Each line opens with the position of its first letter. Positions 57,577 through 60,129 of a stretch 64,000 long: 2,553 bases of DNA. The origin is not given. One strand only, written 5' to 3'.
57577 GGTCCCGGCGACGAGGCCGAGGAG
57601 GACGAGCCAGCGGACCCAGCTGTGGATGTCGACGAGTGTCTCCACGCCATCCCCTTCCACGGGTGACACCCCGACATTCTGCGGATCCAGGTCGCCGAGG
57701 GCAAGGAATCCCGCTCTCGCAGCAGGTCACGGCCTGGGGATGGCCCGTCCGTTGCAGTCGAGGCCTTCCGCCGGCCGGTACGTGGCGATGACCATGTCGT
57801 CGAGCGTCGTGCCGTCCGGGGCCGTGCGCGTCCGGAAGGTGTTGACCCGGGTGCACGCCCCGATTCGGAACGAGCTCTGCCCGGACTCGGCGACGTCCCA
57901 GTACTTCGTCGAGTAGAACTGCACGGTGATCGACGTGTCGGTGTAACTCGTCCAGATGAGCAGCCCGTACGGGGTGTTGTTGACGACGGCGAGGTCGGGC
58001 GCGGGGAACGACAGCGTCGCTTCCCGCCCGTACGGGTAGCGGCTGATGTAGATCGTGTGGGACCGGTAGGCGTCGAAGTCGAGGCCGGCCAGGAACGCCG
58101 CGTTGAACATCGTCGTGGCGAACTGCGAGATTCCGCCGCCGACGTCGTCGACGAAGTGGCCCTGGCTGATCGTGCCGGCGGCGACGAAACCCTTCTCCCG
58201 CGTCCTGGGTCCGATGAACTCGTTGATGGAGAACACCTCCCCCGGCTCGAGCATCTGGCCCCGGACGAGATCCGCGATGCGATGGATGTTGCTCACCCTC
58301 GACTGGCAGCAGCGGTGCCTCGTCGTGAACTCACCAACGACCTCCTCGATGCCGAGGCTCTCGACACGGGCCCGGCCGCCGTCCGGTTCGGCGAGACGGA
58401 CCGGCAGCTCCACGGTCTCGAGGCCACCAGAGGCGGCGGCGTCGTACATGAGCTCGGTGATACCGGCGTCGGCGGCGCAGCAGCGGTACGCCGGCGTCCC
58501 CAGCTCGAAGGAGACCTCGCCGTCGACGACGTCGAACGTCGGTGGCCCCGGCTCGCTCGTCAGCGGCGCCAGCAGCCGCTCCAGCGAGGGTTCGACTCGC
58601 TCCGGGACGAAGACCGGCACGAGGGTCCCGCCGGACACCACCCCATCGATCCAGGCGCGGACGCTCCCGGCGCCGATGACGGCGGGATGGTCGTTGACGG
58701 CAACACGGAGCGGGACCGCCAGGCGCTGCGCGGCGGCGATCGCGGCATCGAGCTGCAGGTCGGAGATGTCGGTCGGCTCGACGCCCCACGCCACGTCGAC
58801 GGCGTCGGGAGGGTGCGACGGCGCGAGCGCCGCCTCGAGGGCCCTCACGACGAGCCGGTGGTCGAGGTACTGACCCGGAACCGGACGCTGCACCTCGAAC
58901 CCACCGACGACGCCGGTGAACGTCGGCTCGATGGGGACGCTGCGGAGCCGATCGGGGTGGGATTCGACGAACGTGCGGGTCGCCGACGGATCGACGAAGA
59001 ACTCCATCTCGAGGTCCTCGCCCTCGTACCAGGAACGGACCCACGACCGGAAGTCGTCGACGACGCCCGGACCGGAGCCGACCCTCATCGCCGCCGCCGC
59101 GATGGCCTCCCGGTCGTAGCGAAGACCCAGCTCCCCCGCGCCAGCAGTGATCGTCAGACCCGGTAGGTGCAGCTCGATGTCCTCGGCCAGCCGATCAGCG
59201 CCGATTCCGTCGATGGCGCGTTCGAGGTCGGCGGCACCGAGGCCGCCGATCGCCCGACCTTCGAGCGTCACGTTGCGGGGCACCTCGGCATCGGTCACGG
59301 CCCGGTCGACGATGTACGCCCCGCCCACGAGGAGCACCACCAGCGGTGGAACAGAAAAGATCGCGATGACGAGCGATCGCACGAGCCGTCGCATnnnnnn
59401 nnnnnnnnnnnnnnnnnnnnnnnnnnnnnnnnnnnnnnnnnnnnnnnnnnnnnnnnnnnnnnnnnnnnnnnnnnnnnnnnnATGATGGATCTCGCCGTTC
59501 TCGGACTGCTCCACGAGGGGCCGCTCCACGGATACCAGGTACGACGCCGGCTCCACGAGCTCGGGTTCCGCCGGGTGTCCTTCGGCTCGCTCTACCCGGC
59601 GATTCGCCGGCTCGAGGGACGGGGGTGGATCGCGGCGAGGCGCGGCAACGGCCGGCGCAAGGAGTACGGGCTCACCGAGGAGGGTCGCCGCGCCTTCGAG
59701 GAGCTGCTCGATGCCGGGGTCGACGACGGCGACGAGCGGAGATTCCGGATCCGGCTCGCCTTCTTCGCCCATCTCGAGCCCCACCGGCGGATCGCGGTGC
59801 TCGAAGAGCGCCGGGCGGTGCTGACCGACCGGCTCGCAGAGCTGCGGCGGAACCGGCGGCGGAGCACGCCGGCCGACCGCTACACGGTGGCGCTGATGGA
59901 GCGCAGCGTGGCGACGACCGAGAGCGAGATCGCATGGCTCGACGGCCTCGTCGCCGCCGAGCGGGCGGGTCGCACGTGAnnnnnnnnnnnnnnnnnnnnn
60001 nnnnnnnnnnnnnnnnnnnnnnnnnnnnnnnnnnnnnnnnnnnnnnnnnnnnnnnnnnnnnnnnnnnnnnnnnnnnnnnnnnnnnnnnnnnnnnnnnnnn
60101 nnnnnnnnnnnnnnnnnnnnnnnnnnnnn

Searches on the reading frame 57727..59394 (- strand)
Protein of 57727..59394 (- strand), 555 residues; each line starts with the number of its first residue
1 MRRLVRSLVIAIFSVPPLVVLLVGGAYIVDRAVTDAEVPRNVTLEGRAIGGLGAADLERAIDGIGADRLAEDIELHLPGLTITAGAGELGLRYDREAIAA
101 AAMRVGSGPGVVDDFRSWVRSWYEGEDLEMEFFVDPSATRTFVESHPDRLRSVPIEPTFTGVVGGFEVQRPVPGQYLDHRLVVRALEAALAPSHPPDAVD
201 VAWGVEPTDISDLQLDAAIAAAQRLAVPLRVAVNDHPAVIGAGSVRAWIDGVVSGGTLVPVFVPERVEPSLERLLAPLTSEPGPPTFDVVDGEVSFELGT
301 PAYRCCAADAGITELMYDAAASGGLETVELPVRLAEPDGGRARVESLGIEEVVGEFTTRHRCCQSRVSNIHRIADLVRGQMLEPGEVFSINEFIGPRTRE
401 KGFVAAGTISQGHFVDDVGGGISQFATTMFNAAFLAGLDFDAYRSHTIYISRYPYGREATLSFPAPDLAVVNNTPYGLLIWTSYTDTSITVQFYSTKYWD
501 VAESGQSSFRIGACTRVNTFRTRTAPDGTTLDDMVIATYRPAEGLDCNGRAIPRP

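Call 62: search_protein_families(library=pfam, proteins=[window:57727-59394:-], max_evalue=0.001)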
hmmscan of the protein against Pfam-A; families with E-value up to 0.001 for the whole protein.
window:57727-59394:- (555 aa): 2 families
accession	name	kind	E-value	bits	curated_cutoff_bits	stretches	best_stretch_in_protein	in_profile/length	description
PF04294.18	VanW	-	8.3e-39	132.5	27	1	366-494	2-130/130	VanW like protein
PF12229.13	PG_binding_4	-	0.00029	21.4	22.1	1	86-193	5-111/117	Putative peptidoglycan binding domain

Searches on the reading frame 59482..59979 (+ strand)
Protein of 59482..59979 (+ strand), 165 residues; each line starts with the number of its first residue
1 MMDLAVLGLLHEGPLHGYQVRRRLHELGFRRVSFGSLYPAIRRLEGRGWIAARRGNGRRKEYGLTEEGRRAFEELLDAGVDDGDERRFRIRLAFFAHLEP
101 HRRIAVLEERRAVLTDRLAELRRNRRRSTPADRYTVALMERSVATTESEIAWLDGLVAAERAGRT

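Call 62: search_protein_families(library=pfam, proteins=[window:59482-59979:+], max_evalue=0.001)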
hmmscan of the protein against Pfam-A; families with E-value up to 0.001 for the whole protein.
window:59482-59979:+ (165 aa): 2 families
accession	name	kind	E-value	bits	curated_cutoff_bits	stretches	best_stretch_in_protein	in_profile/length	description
PF03551.20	PadR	-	3.1e-18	66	27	1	6-74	1-75/75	Transcriptional regulator PadR-like family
PF10400.15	Vir_act_alpha_C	-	7.3e-08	33.4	22.4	1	88-154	5-71/78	Virulence activator alpha C-term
